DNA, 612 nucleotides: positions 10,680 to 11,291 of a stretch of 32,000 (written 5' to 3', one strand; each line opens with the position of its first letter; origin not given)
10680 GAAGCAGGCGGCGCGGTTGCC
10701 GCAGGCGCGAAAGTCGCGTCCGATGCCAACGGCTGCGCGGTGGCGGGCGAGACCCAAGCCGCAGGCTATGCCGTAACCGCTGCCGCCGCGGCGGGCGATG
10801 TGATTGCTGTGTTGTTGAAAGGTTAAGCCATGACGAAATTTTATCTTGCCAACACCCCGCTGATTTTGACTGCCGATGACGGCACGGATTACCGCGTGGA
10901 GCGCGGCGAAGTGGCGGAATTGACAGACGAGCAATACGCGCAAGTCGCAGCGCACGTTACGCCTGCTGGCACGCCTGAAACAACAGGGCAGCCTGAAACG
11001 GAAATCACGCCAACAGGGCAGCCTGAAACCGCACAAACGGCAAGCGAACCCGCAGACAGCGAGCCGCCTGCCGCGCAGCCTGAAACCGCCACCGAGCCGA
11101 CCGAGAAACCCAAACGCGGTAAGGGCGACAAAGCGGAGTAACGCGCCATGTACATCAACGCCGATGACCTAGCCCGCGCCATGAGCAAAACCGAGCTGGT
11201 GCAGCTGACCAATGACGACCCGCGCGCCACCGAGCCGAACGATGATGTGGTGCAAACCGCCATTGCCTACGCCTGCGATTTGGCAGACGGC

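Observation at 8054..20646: Three late operons share a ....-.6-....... box at identical spacing to a -10: putative regulon of the single Mor-family activator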

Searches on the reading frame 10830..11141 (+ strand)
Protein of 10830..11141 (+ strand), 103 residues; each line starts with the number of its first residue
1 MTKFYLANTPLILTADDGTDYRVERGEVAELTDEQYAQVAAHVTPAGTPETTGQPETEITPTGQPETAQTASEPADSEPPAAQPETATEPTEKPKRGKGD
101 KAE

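Call 9: search_protein_families(library=pfam, proteins=[window:10830-11141:+], max_evalue=0.01)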
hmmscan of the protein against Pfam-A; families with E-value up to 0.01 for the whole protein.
window:10830-11141:+ (103 aa): 0 families

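Call 64: search_protein_families(library=pfam, proteins=[window:10830-11141:+], max_evalue=0.01)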
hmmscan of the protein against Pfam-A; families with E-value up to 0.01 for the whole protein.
window:10830-11141:+ (103 aa): 0 families
